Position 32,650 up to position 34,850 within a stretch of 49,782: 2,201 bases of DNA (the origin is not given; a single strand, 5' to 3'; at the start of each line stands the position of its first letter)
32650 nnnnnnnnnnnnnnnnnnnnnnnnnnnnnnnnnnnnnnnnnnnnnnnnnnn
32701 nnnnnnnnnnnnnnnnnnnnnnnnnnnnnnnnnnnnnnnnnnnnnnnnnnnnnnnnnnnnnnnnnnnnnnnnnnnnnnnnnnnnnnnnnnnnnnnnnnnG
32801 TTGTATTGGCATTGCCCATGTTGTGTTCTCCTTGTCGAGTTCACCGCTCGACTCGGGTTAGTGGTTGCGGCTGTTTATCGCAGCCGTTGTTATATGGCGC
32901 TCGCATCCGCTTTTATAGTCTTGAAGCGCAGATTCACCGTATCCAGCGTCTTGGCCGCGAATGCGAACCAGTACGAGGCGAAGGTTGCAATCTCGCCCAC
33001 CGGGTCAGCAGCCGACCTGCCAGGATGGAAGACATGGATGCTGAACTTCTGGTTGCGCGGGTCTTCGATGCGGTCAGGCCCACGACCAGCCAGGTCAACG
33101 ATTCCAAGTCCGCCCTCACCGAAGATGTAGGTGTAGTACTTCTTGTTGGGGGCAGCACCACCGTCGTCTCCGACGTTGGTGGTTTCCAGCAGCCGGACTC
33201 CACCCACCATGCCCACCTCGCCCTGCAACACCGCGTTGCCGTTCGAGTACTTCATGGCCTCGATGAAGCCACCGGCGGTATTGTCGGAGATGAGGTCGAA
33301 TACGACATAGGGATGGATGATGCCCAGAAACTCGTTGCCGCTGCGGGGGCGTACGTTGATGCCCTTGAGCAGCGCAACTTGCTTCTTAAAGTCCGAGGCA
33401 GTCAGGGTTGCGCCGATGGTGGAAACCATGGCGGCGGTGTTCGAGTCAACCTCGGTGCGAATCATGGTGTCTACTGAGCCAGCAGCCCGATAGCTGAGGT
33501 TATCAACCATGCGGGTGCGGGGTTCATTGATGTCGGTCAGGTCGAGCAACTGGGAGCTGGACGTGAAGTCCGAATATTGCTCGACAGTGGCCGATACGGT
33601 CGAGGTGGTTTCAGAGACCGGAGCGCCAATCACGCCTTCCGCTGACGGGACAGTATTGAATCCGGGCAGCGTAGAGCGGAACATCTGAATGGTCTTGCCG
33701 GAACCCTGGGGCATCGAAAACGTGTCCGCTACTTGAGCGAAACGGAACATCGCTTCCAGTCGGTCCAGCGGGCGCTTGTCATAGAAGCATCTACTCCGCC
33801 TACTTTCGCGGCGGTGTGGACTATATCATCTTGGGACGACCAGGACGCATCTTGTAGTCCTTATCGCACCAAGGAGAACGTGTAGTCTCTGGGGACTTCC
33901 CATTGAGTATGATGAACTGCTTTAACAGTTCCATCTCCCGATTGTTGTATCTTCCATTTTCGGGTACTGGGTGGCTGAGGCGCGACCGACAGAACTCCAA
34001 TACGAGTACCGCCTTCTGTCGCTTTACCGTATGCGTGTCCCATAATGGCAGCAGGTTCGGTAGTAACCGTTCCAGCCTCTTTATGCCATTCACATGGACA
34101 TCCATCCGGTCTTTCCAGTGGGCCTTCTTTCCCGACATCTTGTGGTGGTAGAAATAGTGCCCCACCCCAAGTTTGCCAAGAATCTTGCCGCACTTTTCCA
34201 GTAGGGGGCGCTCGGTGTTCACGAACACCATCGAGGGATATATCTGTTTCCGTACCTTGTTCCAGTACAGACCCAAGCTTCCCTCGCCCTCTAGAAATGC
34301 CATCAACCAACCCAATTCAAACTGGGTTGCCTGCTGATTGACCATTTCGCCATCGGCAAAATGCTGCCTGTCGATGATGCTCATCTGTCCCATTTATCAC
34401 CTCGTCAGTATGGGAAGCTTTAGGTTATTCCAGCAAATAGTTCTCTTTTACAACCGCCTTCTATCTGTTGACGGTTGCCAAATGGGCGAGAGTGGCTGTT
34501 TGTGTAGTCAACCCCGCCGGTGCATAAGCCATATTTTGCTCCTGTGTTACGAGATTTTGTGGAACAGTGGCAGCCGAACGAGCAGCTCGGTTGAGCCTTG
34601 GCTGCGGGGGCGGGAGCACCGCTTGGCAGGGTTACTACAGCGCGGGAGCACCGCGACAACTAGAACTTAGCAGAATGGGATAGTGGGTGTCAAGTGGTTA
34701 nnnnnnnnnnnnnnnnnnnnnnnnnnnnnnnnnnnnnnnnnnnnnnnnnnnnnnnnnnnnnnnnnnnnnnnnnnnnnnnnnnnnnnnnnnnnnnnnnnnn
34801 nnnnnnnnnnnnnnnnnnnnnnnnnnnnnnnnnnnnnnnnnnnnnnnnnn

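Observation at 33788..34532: Group I intron with a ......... endonuclease splits the major capsid gene after codon 20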

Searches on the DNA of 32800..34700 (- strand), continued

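Call 74: search_rna_families(source=L012, start=3170, end=3460, threshold=evalue, max_evalue=10, show_alignments=2)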
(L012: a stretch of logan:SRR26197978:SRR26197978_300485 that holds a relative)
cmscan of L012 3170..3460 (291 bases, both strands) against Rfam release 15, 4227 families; matches with E-value up to 10: 1.
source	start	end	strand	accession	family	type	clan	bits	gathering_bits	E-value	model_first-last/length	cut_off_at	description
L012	3184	3416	+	RF00028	Intron_gpI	Intron;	-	50.6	50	3e-12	1-253/253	no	Group I catalytic intron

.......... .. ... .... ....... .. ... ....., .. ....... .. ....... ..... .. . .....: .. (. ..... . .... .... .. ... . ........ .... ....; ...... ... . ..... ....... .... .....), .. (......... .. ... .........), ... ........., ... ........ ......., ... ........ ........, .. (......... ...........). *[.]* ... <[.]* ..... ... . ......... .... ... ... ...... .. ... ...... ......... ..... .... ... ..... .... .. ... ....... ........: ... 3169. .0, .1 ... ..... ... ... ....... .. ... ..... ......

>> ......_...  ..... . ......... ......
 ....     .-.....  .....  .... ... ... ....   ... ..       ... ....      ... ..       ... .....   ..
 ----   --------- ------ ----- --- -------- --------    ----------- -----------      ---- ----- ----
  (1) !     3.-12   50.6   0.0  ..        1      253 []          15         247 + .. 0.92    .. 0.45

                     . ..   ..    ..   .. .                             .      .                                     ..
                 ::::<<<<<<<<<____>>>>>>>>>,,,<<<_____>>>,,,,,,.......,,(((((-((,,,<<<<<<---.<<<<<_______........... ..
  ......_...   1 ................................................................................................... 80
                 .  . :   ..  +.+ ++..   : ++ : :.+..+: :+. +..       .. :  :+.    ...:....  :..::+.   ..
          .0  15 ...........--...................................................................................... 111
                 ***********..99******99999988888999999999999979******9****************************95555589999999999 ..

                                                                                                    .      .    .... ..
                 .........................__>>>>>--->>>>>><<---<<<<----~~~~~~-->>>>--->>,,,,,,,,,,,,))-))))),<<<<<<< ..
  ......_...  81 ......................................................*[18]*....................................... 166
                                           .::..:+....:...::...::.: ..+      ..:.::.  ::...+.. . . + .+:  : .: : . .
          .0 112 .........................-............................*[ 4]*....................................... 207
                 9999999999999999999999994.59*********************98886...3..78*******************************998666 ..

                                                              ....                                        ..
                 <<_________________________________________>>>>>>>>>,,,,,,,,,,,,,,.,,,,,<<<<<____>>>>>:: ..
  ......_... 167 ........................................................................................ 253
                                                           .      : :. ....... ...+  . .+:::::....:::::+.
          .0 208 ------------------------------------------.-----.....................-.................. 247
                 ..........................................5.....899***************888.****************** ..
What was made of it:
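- On Group I intron (Rfam RF00028): L012:3184-3416 scores 50.6 bits, E 3e-12, over the full model 1-253 (call 74).
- The ORF-less relative L012:3208-3423 matches the full model at 50.6 bits against a gathering score of 50, E 3e-12 (call 74). A relative passes the Rfam threshold (call 74).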

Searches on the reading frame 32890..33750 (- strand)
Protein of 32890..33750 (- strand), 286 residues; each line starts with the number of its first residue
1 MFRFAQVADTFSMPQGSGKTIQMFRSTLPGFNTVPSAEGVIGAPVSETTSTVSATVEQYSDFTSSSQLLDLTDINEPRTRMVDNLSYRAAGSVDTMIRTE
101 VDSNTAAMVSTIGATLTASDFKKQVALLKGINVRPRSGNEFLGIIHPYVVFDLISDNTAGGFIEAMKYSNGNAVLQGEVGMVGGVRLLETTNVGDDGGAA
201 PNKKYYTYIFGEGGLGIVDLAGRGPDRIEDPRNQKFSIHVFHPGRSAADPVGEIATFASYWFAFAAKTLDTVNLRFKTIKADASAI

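Call 5: search_protein_families(library=pfam, proteins=[window:32890-33750:-], max_evalue=0.1)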
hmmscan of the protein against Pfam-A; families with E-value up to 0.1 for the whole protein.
window:32890-33750:- (286 aa): 1 family
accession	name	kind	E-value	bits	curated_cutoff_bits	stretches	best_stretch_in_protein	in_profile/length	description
PF25209.1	Phage_capsid_4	-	1.6e-07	32.3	27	1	17-212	36-221/262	Phage capsid protein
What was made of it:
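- On HK97-fold major capsid protein, Pfam Phage_capsid_4 / 'N4-gp56 family': 32 bits against a cut-off of 27 (call 5).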
